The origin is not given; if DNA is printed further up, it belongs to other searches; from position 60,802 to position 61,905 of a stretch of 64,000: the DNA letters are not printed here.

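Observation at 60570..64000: Tight four-gene operon: MMPL/RND exporter, small 4-TM protein, DUF2071, DCC thiol-disulfide oxidoreductase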

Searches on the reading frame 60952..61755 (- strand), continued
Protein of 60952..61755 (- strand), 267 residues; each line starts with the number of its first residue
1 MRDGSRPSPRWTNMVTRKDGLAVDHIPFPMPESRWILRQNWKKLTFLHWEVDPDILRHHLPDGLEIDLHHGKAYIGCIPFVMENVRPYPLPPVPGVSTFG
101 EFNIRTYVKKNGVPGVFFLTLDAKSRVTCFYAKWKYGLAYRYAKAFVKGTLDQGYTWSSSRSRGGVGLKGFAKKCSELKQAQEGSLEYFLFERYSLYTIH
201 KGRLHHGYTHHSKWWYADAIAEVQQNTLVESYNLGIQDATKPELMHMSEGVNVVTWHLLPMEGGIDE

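Call 60: fold_search(model_id=the predicted structure, library=pdb)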
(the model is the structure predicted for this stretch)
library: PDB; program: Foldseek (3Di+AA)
matches with E <= 10: 210; with E <= 0.001: 24
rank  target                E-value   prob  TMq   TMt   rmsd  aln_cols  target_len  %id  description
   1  4jmc_A                5.9e-13  1.00  0.57  0.59   8.0       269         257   14  Enduracididine biosynthesis enzyme MppR complexed with pyruvate (released 2013-07-03)
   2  4jmc_B                1.5e-12  1.00  0.61  0.63   7.6       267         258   13  Enduracididine biosynthesis enzyme MppR complexed with pyruvate (released 2013-07-03)
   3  4jm3_A                1.6e-12  1.00  0.61  0.63   7.6       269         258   14  Enduracididine Biosynthesis Enzyme MppR with HEPES Buffer Bound (released 2013-07-03)
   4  4jmd_B                1.9e-12  1.00  0.60  0.61   7.5       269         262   14  Enduracididine biosynthesis enzyme MppR complexed with the condensation product of pyruvate and imidazole 4-carboxalde (released 2013-07-03)
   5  4jm3_B                3.1e-12  1.00  0.61  0.61   7.5       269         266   14  Enduracididine Biosynthesis Enzyme MppR with HEPES Buffer Bound (released 2013-07-03)
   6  4jmd_A                3.9e-12  1.00  0.61  0.63   7.3       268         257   13  Enduracididine biosynthesis enzyme MppR complexed with the condensation product of pyruvate and imidazole 4-carboxalde (released 2013-07-03)
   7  4jme_B                5.1e-12  1.00  0.60  0.62   7.5       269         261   14  Enduracididine biosynthesis enzyme MppR complexed with 2-keto-enduracididine (released 2013-07-03)
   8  4zbo_B                1.0e-11  1.00  0.60  0.61   6.9       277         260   14  Streptomyces bingchenggensis acetoacetate decarboxylase in non-covalent complex with potassium formate (released 2015-06-17)
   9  6eej_B                1.2e-11  1.00  0.58  0.60   8.7       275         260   14  Streptomyces bingchenggensis Aldolase-Dehydratase in covalent complex with dienone product. (released 2019-08-14)
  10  6eej_A                1.3e-11  1.00  0.60  0.61   8.6       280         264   15  Streptomyces bingchenggensis Aldolase-Dehydratase in covalent complex with dienone product. (released 2019-08-14)
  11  4zbo_A                1.4e-11  1.00  0.60  0.60   8.6       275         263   14  Streptomyces bingchenggensis acetoacetate decarboxylase in non-covalent complex with potassium formate (released 2015-06-17)
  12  3c8w_B                2.0e-11  1.00  0.61  0.65   6.2       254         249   14  Crystal structure of acetoacetate decarboxylase (ADC) (YP_094708.1) from Legionella pneumophila subsp. pneumophila str (released 2008-02-26)
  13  4zbt_D                2.2e-11  1.00  0.60  0.61   8.6       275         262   14  Streptomyces bingchenggensis aldolase-dehydratase in Schiff base complex with pyruvate (released 2015-06-17)
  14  4zbo_C                2.3e-11  1.00  0.58  0.61   8.7       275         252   14  Streptomyces bingchenggensis acetoacetate decarboxylase in non-covalent complex with potassium formate (released 2015-06-17)
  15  3c8w_A                2.5e-11  1.00  0.60  0.63   8.8       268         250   15  Crystal structure of acetoacetate decarboxylase (ADC) (YP_094708.1) from Legionella pneumophila subsp. pneumophila str (released 2008-02-26)
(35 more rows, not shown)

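Call 61: search_solved_structures(query=A1, max_evalue=1, show_alignments=3)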
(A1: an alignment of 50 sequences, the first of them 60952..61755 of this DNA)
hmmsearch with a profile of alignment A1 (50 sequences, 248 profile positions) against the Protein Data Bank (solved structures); distinct sequences matched with E-value up to 1: 0.

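Call 67: search_protein_families(library=ncbifam, proteins=[L001:6705-9485:+], max_evalue=0.00001)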
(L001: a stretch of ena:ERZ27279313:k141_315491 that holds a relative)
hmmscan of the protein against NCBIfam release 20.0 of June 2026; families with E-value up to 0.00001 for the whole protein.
L001:6705-9485:+ (926 aa): 6 families
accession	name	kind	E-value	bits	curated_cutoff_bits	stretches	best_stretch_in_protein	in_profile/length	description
TIGR00921.1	2A067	subfamily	7.6e-51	173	351.9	2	541-906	4-342/733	hydrophobe/amphiphile efflux-3 (HAE3) family transporter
TIGR00833.1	actII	subfamily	2.1e-30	105.8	874.7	3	732-907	159-329/910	MMPL family RND transporter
TIGR03480.1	HpnN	hypoth_equivalog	7.9e-20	70.4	751.85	2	343-574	275-481/862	hopanoid biosynthesis associated RND transporter like protein HpnN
NF052374.1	HopndTporHpnN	equivalog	9.2e-14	50.5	1100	2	338-612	273-516/858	hopanoid transporter HpnN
NF045600.2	BstA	equivalog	1.4e-09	36.4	1400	1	776-906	770-893/903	sterol transporter cytoplasmic membrane protein BstA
NF052608.1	TrhMmycExpMmpL3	equivalog_domain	1.8e-06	26.6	1400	0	344-510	191-339/992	trehalose monomycolate exporter MmpL3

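Call 71: predict_structure(alignment_id=A4)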
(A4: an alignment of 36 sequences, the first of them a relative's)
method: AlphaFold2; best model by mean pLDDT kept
length: 376 residues; sequences in the alignment: 36
mean_pLDDT: 79.8   pTM: 0.69
mean pLDDT of the five models: 79.8, 79.2, 79.2, 78.8, 78.1
residues with pLDDT >= 90: 210; 70-90: 33; 50-70: 92; < 50: 41
segments of 3 or more residues with pLDDT < 50: 276-280, 322-324, 326-339, 364-376
pLDDT, mean of each block of 10 residues (from residue 1): 77 91 97 98 96 98 96 84 96 97 95 90 95 94 92 97 97 97 91 96 97 94 97 95 74 56 52 51 57 66 60 54 48 46 62 58 41 31
secondary structure, 60 per line:
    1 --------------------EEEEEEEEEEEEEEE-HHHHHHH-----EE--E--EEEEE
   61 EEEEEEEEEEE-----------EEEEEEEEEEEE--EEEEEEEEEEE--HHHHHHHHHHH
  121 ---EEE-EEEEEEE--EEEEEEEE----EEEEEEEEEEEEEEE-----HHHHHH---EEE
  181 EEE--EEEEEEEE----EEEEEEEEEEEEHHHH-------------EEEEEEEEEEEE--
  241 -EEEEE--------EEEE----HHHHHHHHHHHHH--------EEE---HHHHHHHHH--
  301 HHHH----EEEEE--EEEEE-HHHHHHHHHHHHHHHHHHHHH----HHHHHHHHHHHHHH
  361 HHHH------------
elements in order: E21-35 H37-43 E56-71 E83-94 E97-107 H110-120 E124-126 E128-134 E137-144 E149-163 H169-174 E178-183 E186-193 E198-209 H210-213 E227-238 E242-246 E255-258 H263-275 E284-286 H290-298 H301-304 E309-313 E316-320 H322-342 H347-364
